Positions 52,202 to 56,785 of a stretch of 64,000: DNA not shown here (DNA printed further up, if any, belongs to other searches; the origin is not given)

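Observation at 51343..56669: Giant double-activase fusion protein apparently co-transcribed with a WYL-domain regulator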

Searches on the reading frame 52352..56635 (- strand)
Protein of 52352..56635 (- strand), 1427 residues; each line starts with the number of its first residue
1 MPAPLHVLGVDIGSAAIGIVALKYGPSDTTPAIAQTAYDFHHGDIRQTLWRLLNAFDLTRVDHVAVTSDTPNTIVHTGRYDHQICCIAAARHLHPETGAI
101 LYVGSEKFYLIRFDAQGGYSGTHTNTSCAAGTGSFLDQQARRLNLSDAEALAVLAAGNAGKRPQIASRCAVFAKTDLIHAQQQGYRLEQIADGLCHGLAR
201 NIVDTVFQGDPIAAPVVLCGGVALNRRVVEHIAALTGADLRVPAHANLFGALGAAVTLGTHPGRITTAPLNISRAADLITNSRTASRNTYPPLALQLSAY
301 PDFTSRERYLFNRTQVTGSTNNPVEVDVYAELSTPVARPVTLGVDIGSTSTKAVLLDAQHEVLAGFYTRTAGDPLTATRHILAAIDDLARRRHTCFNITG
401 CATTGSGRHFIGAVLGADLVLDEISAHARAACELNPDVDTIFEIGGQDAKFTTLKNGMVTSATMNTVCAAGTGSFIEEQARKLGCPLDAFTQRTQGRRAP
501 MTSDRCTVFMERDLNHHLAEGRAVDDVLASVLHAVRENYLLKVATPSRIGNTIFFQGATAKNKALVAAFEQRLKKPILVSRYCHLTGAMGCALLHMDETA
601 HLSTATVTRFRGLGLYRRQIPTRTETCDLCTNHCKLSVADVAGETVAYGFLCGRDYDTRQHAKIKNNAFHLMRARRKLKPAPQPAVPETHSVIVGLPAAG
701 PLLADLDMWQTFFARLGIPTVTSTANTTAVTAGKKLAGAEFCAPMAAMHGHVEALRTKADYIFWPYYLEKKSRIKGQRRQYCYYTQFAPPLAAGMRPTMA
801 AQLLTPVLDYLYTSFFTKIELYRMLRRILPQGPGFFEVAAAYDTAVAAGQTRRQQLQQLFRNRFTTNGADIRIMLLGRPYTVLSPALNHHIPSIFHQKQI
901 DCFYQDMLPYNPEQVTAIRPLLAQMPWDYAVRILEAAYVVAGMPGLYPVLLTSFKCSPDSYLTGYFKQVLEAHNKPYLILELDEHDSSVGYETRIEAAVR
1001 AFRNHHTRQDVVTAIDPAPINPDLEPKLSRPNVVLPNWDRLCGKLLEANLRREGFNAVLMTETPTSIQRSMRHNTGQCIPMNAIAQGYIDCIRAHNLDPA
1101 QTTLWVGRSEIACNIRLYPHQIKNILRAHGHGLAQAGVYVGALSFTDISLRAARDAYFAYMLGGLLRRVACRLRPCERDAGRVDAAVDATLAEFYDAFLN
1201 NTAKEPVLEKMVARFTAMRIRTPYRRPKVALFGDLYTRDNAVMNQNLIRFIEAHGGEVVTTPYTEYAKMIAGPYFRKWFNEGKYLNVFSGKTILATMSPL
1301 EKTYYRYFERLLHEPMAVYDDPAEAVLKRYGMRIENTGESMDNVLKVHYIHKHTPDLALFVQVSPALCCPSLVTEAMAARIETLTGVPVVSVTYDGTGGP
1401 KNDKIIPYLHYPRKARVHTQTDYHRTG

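Call 6: search_protein_families(library=pfam, proteins=[window:52352-56635:-], max_evalue=0.01)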
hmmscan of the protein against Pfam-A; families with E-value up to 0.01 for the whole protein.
window:52352-56635:- (1427 aa): 4 families
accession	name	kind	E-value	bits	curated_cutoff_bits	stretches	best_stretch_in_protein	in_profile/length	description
PF01869.26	BcrAD_BadFG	-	6.6e-61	206.6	31.5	2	342-594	1-270/271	BadF/BadG/BcrA/BcrD ATPase family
PF09989.15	DUF2229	-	1.2e-33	117.1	29.4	1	694-908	2-218/218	CoA enzyme activase uncharacterised domain (DUF2229)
PF02782.22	FGGY_C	-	0.00014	22.1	27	0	192-257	129-193/198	FGGY family of carbohydrate kinases, C-terminal domain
PF22521.2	HypF_C_2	-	0.0063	16.8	27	0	175-243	154-225/241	Carbamoyltransferase, Kae1-like Domain, second subdomain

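Call 7: search_protein_families(library=ncbifam, proteins=[window:52352-56635:-], max_evalue=0.01)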
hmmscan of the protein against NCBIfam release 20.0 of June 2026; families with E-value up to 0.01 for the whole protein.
window:52352-56635:- (1427 aa): 6 families
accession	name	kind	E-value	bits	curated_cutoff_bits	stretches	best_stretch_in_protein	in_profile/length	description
TIGR00241.1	CoA_E_activ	domain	3.9e-75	252.6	125.4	2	341-594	2-248/248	acyl-CoA dehydratase activase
TIGR03286.1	methan_mark_15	hypoth_equivalog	2.1e-49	168.6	455.75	2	338-595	143-401/404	methanogenesis marker 15 protein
TIGR02261.1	benz_CoA_red_D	equivalog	3.1e-29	102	312.85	2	56-238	57-238/262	benzoyl-CoA reductase subunit D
TIGR02259.1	benz_CoA_red_A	equivalog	2.2e-27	95.9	578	2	415-574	245-406/432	benzoyl-CoA reductase subunit A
TIGR03192.1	benz_CoA_bzdQ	equivalog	2.1e-24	86.5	380.2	2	337-594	30-285/293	benzoyl-CoA reductase, bzd-type, subunit Q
TIGR01312.1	XylB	equivalog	0.007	15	380.25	0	342-364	1-23/481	xylulokinase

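Call 8: search_solved_structures(query=window:52352-56635:-, max_evalue=0.01)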
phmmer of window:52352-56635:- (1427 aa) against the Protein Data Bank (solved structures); distinct sequences matched with E-value up to 0.01: 5.
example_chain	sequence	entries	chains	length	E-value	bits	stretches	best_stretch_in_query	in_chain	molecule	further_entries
9gai_D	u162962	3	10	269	9e-32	113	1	341-597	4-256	3-methylbenzoyl-CoA reductase alpha subunit MbdQ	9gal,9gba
4eht_A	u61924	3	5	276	8.1e-29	103.2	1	341-600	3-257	Activator of 2-hydroxyisocaproyl-CoA dehydratase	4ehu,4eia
1hux_A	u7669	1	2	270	3.6e-27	97.7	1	341-598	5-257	ACTIVATOR OF (R)-2-HYDROXYGLUTARYL-COA DEHYDRATASE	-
9gai_C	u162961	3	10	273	1.5e-20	75.7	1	340-594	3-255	3-methylbenzoyl-CoA reductase delta subunit MbdP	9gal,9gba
7yyl_E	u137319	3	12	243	1.4e-16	62.6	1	343-595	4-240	Putative CoA-substrate-specific enzyme activase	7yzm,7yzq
